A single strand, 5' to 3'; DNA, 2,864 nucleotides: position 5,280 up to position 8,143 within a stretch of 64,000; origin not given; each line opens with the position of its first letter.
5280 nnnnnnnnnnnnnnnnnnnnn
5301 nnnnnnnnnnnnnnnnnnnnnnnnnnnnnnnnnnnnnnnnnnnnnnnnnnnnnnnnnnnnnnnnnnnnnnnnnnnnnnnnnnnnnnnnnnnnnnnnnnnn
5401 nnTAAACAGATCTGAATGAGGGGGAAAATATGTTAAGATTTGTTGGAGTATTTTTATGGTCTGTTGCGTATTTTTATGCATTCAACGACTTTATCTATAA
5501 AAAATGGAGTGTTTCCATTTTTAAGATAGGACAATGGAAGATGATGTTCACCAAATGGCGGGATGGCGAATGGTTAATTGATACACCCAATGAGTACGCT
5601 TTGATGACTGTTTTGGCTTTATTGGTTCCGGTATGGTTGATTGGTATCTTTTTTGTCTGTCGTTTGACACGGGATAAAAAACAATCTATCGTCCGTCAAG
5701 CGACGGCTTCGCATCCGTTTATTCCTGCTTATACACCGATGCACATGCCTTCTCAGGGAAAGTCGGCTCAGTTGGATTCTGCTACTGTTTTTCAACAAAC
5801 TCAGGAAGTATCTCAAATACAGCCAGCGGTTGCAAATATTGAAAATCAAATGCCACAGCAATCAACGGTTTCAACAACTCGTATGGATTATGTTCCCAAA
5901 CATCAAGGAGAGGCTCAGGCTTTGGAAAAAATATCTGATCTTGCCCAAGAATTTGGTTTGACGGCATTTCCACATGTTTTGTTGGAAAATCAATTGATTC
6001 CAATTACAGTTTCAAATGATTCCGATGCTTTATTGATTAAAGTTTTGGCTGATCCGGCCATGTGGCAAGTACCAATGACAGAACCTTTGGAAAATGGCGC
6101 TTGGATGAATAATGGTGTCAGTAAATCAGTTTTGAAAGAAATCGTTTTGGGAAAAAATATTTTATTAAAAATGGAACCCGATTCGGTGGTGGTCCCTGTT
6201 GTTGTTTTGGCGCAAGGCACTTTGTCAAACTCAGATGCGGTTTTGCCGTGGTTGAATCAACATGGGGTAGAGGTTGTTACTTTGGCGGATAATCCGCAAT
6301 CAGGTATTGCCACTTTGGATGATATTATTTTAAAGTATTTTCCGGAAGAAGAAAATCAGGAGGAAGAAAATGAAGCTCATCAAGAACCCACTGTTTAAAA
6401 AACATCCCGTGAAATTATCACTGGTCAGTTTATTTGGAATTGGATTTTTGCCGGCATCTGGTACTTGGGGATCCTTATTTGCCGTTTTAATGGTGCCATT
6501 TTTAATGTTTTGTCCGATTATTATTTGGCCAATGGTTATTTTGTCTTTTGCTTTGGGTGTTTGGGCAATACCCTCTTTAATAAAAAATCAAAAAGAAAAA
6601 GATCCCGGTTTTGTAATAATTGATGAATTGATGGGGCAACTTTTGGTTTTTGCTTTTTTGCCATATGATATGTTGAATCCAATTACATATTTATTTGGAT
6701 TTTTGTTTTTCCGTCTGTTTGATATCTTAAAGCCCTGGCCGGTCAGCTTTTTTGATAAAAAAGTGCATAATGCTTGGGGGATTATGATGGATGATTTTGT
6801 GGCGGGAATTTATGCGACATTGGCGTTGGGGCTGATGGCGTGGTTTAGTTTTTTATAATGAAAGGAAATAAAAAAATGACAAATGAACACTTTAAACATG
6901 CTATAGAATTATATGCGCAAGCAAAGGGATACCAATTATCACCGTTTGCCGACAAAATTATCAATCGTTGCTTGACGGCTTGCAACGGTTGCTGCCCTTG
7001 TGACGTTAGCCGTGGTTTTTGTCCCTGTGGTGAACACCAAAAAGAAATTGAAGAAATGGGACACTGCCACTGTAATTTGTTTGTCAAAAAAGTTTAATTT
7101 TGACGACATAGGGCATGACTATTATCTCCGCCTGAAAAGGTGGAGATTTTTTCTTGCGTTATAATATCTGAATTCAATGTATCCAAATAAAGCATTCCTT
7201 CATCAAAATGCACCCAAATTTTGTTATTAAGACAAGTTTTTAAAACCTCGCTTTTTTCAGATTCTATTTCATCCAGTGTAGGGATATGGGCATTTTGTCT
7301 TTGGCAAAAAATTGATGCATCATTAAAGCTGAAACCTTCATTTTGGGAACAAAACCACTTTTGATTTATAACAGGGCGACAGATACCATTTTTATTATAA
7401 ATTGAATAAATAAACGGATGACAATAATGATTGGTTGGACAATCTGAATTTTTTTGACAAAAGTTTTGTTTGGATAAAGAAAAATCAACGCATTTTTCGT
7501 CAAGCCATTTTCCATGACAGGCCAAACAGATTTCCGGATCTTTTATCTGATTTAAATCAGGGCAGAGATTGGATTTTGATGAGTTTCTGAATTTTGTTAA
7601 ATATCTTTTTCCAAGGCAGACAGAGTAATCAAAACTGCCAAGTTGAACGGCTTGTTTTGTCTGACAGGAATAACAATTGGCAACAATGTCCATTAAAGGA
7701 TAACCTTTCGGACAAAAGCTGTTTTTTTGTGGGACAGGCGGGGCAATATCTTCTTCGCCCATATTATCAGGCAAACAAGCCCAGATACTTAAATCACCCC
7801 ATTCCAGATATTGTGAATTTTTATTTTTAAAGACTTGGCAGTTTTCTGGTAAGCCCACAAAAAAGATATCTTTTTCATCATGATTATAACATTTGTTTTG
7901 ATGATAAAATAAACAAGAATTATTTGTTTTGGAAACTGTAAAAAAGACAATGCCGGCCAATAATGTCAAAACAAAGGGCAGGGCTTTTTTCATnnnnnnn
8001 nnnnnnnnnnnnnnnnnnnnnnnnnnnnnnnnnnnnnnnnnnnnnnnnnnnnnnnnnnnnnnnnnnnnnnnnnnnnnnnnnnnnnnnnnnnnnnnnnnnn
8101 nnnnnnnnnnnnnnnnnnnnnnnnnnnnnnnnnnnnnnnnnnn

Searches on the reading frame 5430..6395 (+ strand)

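Call 3: search_protein_families(library=pfam, proteins=[window:5430-6395:+], max_evalue=0.1)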
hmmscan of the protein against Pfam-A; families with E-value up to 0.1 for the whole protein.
window:5430-6395:+ (322 aa): 1 family
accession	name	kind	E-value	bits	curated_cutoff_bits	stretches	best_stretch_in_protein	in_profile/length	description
PF01380.27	SIS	-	0.028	14.7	25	1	244-308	47-109/131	SIS domain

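Call 4: search_protein_families(library=ncbifam, proteins=[window:5430-6395:+], max_evalue=0.1)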
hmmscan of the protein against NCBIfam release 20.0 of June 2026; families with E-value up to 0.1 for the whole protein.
window:5430-6395:+ (322 aa): 1 family
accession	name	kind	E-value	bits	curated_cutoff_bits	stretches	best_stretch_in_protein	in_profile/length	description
NF040566.1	SCO2522_fam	equivalog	0.074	12.4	200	0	119-235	40-157/314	SCO2522 family protein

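Call 73: search_protein_families(library=padloc, proteins=[window:5430-6395:+], max_evalue=0.01)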
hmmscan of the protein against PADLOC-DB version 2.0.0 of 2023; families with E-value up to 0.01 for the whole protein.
window:5430-6395:+ (322 aa): 0 families

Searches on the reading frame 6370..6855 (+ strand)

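Call 3: search_protein_families(library=pfam, proteins=[window:6370-6855:+], max_evalue=0.1)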
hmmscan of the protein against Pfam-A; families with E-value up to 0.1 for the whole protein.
window:6370-6855:+ (162 aa): 2 families
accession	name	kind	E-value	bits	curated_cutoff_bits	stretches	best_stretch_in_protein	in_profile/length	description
PF04608.18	PgpA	-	5.1e-39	133.9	28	1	19-156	3-140/141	Phosphatidylglycerophosphatase A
PF14256.11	YwiC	-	0.013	16.2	25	1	25-82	56-113/126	YwiC-like protein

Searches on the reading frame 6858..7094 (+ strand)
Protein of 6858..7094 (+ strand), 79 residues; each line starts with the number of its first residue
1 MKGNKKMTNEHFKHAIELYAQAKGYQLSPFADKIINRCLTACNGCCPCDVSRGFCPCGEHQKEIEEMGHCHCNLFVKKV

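Call 3: search_protein_families(library=pfam, proteins=[window:6858-7094:+], max_evalue=0.1)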
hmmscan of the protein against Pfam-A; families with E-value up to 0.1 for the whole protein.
window:6858-7094:+ (79 aa): 1 family
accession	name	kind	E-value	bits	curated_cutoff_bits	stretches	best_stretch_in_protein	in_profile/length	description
PF02943.20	FeThRed_B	-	0.0038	17.7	22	1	52-78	60-88/106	Ferredoxin thioredoxin reductase catalytic beta chain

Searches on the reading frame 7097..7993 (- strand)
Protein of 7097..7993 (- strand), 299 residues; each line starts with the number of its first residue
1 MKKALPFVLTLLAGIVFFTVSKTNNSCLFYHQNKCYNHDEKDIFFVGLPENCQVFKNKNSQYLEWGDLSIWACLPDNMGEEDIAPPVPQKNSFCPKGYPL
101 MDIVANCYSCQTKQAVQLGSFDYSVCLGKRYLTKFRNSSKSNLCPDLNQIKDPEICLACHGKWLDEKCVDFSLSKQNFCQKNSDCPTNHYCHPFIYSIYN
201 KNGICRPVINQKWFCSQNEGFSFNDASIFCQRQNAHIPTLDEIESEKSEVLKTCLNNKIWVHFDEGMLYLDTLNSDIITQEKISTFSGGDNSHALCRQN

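Call 3: search_protein_families(library=pfam, proteins=[window:7097-7993:-], max_evalue=0.1)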
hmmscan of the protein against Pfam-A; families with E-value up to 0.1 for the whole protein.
window:7097-7993:- (299 aa): 4 families
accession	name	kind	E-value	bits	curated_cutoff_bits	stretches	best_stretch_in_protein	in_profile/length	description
PF00193.23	Xlink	-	0.019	15.7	27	1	218-254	10-46/92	Extracellular link domain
PF14625.12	Lustrin_cystein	-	0.035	14.9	27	0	177-193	17-35/46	Lustrin, cysteine-rich repeated domain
PF05353.16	Atracotoxin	-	0.06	13.9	25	0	174-211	3-37/42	Delta Atracotoxin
PF05966.18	Chordopox_A33R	-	0.091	12.5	22.5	0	138-194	84-138/186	Chordopoxvirus A33R protein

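Call 73: search_protein_families(library=padloc, proteins=[window:7097-7993:-], max_evalue=0.01)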
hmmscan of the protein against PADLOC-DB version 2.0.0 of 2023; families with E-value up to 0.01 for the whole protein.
window:7097-7993:- (299 aa): 0 families
